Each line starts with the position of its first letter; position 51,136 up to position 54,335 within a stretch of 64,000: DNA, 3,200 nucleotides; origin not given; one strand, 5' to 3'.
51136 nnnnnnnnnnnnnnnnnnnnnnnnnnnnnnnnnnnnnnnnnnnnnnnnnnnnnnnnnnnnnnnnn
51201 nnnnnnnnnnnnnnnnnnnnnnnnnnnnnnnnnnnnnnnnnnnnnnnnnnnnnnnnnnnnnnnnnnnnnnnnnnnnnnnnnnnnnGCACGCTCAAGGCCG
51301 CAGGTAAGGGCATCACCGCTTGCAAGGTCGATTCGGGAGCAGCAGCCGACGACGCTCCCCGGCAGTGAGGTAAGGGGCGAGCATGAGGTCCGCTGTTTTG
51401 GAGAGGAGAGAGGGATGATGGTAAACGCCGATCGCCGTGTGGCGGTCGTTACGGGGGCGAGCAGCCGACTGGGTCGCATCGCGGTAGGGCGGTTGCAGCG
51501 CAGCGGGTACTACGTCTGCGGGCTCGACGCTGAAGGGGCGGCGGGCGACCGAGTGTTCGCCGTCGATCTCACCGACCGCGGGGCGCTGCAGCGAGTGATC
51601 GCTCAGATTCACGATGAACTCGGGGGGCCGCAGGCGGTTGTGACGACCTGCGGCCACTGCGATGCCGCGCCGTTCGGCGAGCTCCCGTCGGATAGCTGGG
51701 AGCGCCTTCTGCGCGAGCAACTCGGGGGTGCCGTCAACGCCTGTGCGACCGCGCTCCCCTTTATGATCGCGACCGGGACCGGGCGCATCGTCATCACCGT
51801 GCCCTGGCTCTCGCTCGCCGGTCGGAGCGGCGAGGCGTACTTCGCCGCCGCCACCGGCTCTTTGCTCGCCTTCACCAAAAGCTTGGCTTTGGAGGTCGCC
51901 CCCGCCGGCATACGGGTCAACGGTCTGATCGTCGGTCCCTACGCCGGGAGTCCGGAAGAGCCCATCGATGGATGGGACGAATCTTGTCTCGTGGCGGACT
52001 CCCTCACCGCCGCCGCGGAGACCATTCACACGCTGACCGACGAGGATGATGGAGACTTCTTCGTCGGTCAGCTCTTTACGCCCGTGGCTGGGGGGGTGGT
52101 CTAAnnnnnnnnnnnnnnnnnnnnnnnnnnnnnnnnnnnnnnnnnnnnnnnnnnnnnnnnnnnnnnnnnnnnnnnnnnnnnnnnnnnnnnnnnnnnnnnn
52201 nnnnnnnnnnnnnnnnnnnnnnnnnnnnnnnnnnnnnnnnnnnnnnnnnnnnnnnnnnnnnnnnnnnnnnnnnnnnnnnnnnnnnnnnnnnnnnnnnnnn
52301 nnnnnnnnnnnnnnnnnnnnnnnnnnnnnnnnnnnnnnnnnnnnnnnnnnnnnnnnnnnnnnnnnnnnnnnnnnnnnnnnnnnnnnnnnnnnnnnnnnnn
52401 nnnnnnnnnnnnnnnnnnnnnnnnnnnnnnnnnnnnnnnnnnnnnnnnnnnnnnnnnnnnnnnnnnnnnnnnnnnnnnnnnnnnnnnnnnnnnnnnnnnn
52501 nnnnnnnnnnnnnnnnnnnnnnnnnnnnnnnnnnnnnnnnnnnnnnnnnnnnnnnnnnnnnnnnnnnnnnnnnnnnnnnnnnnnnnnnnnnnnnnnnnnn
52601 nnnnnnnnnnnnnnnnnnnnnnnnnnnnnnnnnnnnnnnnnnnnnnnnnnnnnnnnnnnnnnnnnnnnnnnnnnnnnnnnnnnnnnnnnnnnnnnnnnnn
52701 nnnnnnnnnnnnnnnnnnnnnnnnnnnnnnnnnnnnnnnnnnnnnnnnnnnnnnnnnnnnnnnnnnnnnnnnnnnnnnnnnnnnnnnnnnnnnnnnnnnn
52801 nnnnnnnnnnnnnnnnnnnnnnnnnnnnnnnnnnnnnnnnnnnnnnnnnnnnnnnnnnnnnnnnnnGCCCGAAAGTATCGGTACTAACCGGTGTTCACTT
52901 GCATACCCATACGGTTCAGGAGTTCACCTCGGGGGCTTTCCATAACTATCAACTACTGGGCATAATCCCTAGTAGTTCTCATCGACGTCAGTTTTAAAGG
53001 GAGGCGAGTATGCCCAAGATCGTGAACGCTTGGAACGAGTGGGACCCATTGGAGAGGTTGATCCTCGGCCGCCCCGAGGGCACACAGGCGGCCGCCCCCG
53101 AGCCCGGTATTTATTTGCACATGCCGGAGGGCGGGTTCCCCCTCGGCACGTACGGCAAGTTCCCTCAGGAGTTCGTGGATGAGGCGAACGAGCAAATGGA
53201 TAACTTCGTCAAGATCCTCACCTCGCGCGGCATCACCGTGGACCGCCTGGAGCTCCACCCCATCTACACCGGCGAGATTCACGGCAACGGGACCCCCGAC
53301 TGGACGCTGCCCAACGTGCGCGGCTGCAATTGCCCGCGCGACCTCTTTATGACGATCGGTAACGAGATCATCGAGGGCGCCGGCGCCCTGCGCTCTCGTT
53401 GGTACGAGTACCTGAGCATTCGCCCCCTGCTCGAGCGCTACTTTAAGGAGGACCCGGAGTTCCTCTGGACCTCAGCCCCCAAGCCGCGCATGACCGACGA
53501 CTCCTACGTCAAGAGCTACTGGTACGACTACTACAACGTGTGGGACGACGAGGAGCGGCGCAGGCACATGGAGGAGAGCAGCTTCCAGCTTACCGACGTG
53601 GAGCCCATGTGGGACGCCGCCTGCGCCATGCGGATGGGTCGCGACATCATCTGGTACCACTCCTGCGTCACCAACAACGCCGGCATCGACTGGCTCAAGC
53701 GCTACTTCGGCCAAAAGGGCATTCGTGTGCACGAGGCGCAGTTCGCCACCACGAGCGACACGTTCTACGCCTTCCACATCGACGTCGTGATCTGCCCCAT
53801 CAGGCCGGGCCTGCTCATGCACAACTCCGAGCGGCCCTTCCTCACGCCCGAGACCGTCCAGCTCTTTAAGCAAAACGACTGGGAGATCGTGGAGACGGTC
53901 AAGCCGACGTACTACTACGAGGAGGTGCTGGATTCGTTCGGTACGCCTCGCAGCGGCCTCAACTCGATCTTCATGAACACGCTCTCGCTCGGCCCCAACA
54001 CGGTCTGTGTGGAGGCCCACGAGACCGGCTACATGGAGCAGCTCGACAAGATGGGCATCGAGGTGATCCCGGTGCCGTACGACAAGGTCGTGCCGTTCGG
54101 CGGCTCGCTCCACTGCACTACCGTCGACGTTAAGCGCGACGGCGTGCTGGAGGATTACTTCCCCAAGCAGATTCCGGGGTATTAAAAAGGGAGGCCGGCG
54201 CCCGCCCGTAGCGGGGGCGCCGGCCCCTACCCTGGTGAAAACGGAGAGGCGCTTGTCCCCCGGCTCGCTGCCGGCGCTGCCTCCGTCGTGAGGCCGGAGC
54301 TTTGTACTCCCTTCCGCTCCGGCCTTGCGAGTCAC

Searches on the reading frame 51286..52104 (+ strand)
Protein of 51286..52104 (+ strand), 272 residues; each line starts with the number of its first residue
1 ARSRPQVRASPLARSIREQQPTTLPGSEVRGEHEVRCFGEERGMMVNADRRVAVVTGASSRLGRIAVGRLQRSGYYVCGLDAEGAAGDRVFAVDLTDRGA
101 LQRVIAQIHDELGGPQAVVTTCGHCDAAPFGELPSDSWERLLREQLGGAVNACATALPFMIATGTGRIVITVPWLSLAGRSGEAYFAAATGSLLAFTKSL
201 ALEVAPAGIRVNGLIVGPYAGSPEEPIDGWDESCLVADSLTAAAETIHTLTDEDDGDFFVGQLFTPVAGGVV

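Call 41: search_protein_families(library=pfam, proteins=[window:51286-52104:+], max_evalue=0.001)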
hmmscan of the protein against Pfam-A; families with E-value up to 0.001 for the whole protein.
window:51286-52104:+ (272 aa): 4 families
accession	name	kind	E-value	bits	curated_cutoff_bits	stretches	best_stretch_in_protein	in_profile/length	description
PF00106.31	adh_short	-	1.6e-22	80.4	26.6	1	51-218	1-181/195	short chain dehydrogenase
PF13561.12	adh_short_C2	-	9.8e-19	68.3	27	1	85-220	42-177/236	Enoyl-(Acyl carrier protein) reductase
PF08659.16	KR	-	3.9e-05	24.1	22.6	1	89-198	56-161/180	KR domain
PF01370.27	Epimerase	-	0.00051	20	20.9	1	54-108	2-63/240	NAD dependent epimerase/dehydratase family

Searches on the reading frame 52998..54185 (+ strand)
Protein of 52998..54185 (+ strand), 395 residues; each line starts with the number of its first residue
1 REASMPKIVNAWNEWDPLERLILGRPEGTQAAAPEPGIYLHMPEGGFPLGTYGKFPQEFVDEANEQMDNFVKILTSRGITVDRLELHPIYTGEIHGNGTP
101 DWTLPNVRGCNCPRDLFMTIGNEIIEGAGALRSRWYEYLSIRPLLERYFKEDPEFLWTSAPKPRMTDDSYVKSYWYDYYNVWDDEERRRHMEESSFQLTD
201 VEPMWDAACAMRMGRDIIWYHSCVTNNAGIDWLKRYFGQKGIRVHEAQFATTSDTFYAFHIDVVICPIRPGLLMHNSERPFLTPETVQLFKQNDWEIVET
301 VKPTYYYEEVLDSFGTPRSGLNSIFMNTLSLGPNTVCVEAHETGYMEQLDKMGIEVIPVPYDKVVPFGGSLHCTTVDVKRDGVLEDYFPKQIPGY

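Call 41: search_protein_families(library=pfam, proteins=[window:52998-54185:+], max_evalue=0.001)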
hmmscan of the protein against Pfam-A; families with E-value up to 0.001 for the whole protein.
window:52998-54185:+ (395 aa): 1 family
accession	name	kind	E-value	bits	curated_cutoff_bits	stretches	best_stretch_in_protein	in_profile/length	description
PF02274.22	ADI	-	0.00029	20.4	22.8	0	326-380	323-377/377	Arginine deiminase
